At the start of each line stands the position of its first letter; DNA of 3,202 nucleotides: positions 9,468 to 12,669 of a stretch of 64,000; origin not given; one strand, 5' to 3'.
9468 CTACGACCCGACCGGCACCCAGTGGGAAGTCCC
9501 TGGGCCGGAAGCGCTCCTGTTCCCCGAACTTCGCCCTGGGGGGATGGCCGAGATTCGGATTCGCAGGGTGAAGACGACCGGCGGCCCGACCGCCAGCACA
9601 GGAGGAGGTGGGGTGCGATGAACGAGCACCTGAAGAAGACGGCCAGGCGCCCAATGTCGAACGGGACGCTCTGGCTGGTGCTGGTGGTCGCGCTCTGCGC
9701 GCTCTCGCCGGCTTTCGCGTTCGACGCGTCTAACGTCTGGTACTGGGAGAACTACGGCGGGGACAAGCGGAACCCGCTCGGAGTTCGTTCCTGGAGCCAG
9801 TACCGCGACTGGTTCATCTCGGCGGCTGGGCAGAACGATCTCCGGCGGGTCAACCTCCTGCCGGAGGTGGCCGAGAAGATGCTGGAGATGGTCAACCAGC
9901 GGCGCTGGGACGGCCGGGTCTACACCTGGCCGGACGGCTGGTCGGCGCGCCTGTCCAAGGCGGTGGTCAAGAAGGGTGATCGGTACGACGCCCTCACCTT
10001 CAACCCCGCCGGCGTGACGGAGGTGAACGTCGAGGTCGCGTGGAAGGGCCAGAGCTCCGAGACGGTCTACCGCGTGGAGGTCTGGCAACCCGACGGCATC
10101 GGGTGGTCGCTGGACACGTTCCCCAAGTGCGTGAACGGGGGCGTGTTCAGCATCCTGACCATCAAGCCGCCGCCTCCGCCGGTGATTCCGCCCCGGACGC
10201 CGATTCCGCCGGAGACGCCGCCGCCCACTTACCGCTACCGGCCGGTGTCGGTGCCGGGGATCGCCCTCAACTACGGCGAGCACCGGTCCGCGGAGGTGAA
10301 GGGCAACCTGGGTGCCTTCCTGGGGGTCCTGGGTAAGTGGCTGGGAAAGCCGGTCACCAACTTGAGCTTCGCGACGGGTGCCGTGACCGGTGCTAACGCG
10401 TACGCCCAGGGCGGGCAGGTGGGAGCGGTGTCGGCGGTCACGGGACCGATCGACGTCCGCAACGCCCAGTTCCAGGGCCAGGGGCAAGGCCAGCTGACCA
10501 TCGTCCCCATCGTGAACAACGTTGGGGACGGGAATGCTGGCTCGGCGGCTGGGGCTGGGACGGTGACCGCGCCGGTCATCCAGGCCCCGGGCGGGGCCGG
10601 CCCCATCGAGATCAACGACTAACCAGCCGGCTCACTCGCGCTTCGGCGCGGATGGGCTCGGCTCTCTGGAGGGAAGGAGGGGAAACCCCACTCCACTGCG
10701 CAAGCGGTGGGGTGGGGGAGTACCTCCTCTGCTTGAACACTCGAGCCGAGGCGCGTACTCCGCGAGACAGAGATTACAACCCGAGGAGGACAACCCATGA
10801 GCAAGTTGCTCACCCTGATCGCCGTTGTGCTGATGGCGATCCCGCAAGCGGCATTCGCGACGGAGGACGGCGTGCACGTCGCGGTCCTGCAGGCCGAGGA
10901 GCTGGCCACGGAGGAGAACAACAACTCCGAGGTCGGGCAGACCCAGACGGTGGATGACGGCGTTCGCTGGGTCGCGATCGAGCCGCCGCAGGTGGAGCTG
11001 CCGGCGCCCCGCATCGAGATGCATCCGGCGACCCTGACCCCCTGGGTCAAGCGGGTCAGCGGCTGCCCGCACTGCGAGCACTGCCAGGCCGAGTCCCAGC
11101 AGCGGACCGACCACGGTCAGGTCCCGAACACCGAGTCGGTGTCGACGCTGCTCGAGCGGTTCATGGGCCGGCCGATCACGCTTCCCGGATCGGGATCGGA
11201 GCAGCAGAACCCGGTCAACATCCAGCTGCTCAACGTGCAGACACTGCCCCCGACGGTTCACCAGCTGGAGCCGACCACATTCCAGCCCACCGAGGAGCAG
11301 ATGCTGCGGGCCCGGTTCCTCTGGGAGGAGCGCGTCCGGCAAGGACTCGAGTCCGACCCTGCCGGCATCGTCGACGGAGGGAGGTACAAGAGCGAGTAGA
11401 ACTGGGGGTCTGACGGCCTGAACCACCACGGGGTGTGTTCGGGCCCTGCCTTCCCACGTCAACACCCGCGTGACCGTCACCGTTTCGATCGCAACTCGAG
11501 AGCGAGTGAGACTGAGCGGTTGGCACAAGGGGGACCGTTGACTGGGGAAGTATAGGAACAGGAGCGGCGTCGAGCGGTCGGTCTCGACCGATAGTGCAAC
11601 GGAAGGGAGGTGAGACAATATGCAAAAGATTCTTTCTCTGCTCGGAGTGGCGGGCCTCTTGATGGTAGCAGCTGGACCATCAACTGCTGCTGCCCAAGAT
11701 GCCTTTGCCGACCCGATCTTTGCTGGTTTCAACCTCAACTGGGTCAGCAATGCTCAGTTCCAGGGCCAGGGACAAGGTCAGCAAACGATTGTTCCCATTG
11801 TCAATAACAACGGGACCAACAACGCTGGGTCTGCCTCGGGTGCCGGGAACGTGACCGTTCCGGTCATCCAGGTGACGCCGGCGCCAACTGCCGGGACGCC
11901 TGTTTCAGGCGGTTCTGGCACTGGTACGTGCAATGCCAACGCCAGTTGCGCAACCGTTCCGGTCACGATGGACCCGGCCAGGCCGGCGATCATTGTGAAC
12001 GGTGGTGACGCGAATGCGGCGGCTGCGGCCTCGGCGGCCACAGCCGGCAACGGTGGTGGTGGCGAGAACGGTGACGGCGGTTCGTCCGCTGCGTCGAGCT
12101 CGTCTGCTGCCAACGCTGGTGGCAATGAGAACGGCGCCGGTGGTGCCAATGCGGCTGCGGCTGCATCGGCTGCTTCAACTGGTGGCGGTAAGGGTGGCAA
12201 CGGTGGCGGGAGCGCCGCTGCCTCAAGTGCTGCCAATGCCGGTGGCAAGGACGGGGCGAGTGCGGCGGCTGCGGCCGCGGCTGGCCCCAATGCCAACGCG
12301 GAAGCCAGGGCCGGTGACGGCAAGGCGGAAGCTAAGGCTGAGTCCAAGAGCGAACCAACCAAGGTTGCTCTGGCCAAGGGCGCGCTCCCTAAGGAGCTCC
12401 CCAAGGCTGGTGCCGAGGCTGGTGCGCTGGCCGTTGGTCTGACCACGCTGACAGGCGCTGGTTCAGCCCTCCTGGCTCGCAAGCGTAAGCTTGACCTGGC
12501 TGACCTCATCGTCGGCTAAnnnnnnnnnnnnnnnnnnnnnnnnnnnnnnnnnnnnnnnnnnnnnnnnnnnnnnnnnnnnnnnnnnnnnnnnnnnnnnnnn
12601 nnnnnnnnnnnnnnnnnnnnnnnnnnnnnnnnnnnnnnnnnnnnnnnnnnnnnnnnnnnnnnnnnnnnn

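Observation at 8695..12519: Four-gene secreted-protein cluster sharing a QGQGQG-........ module; last gene has an LPxAG sortase-type signal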

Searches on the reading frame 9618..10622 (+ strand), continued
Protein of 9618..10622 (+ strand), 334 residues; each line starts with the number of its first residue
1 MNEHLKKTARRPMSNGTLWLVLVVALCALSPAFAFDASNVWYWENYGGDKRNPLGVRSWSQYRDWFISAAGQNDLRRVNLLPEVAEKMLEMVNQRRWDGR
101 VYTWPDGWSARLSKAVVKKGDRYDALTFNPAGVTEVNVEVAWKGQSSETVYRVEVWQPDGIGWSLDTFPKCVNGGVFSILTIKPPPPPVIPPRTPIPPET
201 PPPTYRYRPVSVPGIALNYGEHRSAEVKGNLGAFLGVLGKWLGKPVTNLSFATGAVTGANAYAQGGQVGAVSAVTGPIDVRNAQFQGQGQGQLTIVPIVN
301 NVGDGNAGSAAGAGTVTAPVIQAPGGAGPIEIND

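Call 51: fold_search(model_id=the predicted structure, library=pdb)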
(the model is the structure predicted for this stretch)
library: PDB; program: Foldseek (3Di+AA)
matches with E <= 10: 374; with E <= 0.001: 0
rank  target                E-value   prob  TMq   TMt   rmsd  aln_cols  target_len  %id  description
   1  1r77_B                3.9e-02  0.80  0.15  0.36   6.2        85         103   10  Crystal structure of the cell wall targeting domain of peptidylglycan hydrolase ALE-1 (released 2005-04-12)
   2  1r77_A                4.4e-02  0.72  0.15  0.37   7.2        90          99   10  Crystal structure of the cell wall targeting domain of peptidylglycan hydrolase ALE-1 (released 2005-04-12)
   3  5leo_A                4.9e-02  0.69  0.15  0.37   6.4        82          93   13  Complex structure of lysostaphin SH3b domain with peptidoglycan fragment (released 2017-07-12)
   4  4lxc_C                7.9e-02  0.47  0.15  0.19  12.7       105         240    8  The antimicrobial peptidase lysostaphin from Staphylococcus simulans (released 2014-07-09)
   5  8bjd                  1.7e-01  0.06  0.09  0.12  13.1       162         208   12  Full length structure of LpMIP with bound inhibitor JK095 (released 2023-09-06)
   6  7dek_F                1.9e-01  0.08  0.08  0.12  16.2       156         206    9  Pseudomonas aeruginosa FK506-binding protein PaFkbA (released 2021-09-08)
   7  1fd9                  2.1e-01  0.05  0.09  0.11  13.4       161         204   10  CRYSTAL STRUCTURE OF THE MACROPHAGE INFECTIVITY POTENTIATOR PROTEIN (MIP) A MAJOR VIRULENCE FACTOR FROM LEGIONELLA PNEUM (released 2001-07-25)
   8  8r39                  2.1e-01  0.05  0.08  0.12  13.2       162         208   12  Full-length LpMIP mutant Y16F (released 2024-11-20)
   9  3ddw_B                2.4e-01  0.03  0.08  0.04  19.0       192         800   11  Crystal structure of glycogen phosphorylase complexed with an anthranilimide based inhibitor GSK055 (released 2009-01-27)
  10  8xyf_A                2.9e-01  0.41  0.16  0.20   6.1        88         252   11  Crystal structure of Holo-PlyGRCS, a bacteriophage Endolysin in complex with Cold shock protein C (released 2025-01-01)
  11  8bjc                  3.2e-01  0.05  0.09  0.12  12.8       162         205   12  Full length structure of the apo-state LpMIP. (released 2023-09-06)
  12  3deq_A                3.9e-01  0.28  0.10  0.10   8.5        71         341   13  Crystal structure of dipeptide epimerase from Thermotoga maritima complexed with L-Ala-L-Leu dipeptide (released 2008-11-25)
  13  7p5o_B                3.9e-01  0.09  0.13  0.09  12.2       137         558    9  Crystal structure of Aspergillus fumigatus phosphoglucomutase in complex with the reaction intermediate (released 2022-07-27)
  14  4myp_A                4.3e-01  0.04  0.09  0.17  10.0       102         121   11  Structure of the central NEAT domain, N2, of the listerial Hbp2 protein complexed with heme (released 2014-10-22)
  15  9hag                  4.6e-01  0.04  0.07  0.16  15.0       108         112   17  De novo designed beta barrel fold BBF-14 (released 2024-12-18)
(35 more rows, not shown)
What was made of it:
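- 9720..10166 (+): G2 globular N-terminal domain (aa 35-183): three helices, then a beta sandwich or barrel. The best PDB fold matches are SH3b cell-wall-targeting domains of ALE-1 and lysostaphin, but they are weak (E 0.04, prob 0.8, TM 0.36; call 51).
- On SH3b cell-wall-targeting domain (G2 N-domain): Foldseek against 1r77 and 5leo gives E 0.04-0.05, prob 0.7-0.8, TM 0.36 (call 51).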

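Call 55: search_solved_structures(query=A3, max_evalue=5)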
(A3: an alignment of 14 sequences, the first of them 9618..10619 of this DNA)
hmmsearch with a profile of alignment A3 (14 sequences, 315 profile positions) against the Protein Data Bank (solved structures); distinct sequences matched with E-value up to 5: 7.
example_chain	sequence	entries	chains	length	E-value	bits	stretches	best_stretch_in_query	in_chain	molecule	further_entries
1xa9_A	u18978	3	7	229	0.2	13.7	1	61-138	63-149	fluorescent protein FP538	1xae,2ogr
2a9m_A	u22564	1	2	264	0.36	12.8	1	196-279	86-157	fluorescein-scfv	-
5y8q_A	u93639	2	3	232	0.5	12.4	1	61-138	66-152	GFP-like fluorescent chromoprotein FP538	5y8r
3mgf_A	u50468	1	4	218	0.72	11.9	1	69-136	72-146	Fluorescent protein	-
2zmu_A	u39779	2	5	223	0.76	11.8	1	69-136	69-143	Fluorescent protein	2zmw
4ce4_b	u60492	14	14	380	1.2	11.1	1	50-88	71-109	MRPL38 | MITORIBOSOMAL PROTEIN ML38, MRPL38 | Mitochondrial ribosomal protein L38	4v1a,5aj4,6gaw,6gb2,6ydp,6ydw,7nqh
8c80_D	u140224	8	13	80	2.2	10.3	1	192-226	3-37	Serine palmitoyltransferase-regulating protein TSC3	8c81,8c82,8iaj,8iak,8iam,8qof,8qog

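Call 61: find_encoding_contigs(protein=P0002, flank=6000, max_places=1)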
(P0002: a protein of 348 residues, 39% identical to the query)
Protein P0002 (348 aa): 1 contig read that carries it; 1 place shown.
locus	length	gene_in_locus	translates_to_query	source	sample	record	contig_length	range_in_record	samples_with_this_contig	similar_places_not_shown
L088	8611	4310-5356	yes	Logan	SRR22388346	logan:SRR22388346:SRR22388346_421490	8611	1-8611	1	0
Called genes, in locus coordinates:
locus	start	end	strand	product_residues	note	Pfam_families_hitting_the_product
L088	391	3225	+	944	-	-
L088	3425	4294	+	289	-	-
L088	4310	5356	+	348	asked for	-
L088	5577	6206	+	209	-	-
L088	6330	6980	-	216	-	PF01797:Y1_Tnp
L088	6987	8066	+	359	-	PF03462:PCRF, PF00472:RF-1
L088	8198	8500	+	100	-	PF02575:YbaB_DNA_bd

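Call 62: find_encoding_contigs(protein=P0010, flank=6000, max_places=1)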
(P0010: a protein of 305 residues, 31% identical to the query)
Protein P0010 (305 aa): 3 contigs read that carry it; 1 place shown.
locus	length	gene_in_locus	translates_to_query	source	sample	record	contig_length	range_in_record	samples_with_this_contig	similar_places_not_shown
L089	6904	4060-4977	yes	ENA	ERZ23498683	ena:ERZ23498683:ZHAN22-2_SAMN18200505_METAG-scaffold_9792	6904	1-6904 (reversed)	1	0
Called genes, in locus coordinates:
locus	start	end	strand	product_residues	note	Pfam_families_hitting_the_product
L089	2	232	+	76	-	?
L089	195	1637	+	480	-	PF01406:tRNA-synt_1e, PF09334:tRNA-synt_1g (weak)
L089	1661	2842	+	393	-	PF01207:Dus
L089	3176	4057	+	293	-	-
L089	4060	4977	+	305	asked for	-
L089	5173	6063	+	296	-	-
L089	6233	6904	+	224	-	?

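Call 63: find_encoding_contigs(protein=P0008, flank=6000, max_places=1)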
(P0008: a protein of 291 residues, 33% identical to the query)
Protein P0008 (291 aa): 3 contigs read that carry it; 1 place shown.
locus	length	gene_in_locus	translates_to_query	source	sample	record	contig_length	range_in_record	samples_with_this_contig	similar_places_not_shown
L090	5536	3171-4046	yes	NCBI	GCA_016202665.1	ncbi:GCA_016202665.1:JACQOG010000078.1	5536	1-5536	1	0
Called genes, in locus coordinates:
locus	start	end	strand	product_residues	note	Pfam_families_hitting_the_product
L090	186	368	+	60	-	-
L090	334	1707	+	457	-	PF01406:tRNA-synt_1e, PF09334:tRNA-synt_1g (faint)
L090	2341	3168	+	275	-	-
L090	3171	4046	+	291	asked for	-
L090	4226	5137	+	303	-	-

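Call 74: find_related_loci(query=A7, collection=metagenome_contigs, flank=6000)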
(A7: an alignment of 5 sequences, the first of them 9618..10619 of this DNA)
Query A7 (334 aa) in metagenome_contigs; peptide patterns used: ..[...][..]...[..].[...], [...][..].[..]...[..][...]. (x = any residue, [..] = any of these).
74 stretches matched a pattern, but none encodes a relative of the query by tblastn (E <= 1e-3).
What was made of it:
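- Tried and rejected: With A7 it gave 74 pattern matches but no relative (call 74).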

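Call 79: fold_search(model_id=the predicted structure, library=viral)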
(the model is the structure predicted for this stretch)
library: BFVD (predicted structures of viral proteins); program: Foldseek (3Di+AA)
matches with E <= 10: 99; with E <= 0.001: 0
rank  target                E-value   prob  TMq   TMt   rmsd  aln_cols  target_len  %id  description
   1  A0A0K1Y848            5.2e-03  0.44  0.16  0.08  33.8       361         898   10  (no name in the UniProt tables at hand)
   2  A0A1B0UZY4            1.9e-02  0.63  0.18  0.25  29.6       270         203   12  (no name in the UniProt tables at hand)
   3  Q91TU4                3.6e-02  0.12  0.12  0.12  24.9       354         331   13  T17 [Tupaiid herpesvirus 1 (strain 1)]
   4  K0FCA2                8.7e-02  0.08  0.09  0.09  31.4       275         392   12  ORF59 [Human herpesvirus 8]
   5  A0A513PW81            2.0e-01  0.04  0.08  0.08  24.5       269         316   14  Uncharacterized protein [Vibrio phage 2 TSL-2019]
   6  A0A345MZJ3            2.4e-01  0.16  0.14  0.11  30.2       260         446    8  (no name in the UniProt tables at hand)
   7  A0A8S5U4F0            4.5e-01  0.06  0.09  0.07  19.6       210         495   14  Uncharacterized protein [Podoviridae sp. ctZDN4]
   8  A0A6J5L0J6            5.1e-01  0.06  0.09  0.03  30.2       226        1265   13  Tip attachment protein J [uncultured Caudovirales phage]
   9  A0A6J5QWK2            5.4e-01  0.03  0.07  0.10  19.2       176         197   19  Fibronectin type III [uncultured Caudovirales phage]
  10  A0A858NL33            7.3e-01  0.03  0.08  0.07  32.1       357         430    9  (no name in the UniProt tables at hand)
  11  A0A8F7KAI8            7.7e-01  0.04  0.09  0.09  38.2       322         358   11  UL112.1 [Panine betaherpesvirus 2]
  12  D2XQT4                8.2e-01  0.04  0.08  0.07  28.8       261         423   13  ORFR1 [Macaca mulatta rhadinovirus]
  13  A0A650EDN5            1.2e+00  0.08  0.12  0.18  28.1       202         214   12  (no name in the UniProt tables at hand)
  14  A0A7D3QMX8            1.2e+00  0.03  0.08  0.09  19.3       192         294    9  (no name in the UniProt tables at hand)
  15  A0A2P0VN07            1.2e+00  0.02  0.09  0.05  31.0       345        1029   12  Uncharacterized protein [Tetraselmis virus 1]
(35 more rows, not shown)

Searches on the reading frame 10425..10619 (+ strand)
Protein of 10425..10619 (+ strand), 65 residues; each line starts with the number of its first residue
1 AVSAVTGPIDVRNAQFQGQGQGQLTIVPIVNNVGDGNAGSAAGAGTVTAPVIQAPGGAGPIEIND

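Call 15: find_homologous_proteins(query=A2, max_evalue=10)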
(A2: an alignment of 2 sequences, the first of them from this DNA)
Query A2 (2 sequences): 29 candidates shared short words with the query, none scored E <= 10.
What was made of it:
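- Tried and rejected: Word-index search with the two-module profile found 29 candidates, none scoring E<=10 (call 15).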

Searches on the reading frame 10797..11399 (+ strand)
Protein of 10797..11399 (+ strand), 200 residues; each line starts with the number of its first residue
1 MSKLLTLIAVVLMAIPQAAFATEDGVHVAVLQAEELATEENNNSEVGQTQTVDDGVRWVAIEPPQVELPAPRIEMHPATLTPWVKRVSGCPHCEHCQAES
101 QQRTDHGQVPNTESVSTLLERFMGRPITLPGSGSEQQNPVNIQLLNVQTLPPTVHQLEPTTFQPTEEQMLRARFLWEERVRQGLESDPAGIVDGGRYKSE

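Call 6: search_protein_families(library=pfam, proteins=[window:10797-11399:+], max_evalue=0.1)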
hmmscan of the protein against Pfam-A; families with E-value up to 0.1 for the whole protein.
window:10797-11399:+ (200 aa): 0 families

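Call 7: search_protein_families(library=ncbifam, proteins=[window:10797-11399:+], max_evalue=0.1)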
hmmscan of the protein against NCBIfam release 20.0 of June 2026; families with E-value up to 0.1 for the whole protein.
window:10797-11399:+ (200 aa): 1 family
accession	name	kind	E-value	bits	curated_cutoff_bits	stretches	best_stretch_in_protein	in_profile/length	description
NF005988.0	PRK08099.1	equivalog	0.031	13.4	201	1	16-60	84-128/411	multifunctional transcriptional regulator/nicotinamide-nucleotide adenylyltransferase/ribosylnicotinamide kinase NadR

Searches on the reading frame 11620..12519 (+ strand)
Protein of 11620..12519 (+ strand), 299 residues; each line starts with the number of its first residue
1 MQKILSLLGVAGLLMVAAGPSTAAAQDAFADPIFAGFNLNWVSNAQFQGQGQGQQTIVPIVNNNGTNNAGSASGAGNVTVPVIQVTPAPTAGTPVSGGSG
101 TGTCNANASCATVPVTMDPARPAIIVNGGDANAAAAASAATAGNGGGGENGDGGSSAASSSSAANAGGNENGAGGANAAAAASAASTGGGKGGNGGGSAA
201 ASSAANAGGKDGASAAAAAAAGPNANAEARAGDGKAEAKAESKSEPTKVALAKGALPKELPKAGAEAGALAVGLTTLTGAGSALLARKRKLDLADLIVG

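Call 6: search_protein_families(library=pfam, proteins=[window:11620-12519:+], max_evalue=0.1)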
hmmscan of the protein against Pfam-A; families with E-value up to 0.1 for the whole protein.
window:11620-12519:+ (299 aa): 1 family
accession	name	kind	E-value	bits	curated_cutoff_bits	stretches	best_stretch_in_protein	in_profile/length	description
PF00746.26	Gram_pos_anchor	-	0.039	14.3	20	1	258-290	7-41/43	LPXTG cell wall anchor motif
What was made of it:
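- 12385..12516 (+): Sorting signal: LPKE-LPKAG (aa 256-264), hydrophobic segment (265-286), RKRK (287-290), extension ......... (291-299). PF00746 scores 14.3 bits, below the cutoff of 20 (call 6).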

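Call 7: search_protein_families(library=ncbifam, proteins=[window:11620-12519:+], max_evalue=0.1)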
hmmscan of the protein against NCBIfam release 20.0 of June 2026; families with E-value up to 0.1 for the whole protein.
window:11620-12519:+ (299 aa): 0 families

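Call 50: search_protein_families(library=ncbifam, proteins=[window:11620-12516:+], max_evalue=1)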
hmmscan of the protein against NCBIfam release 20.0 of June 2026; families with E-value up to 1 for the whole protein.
window:11620-12516:+ (299 aa): 0 families
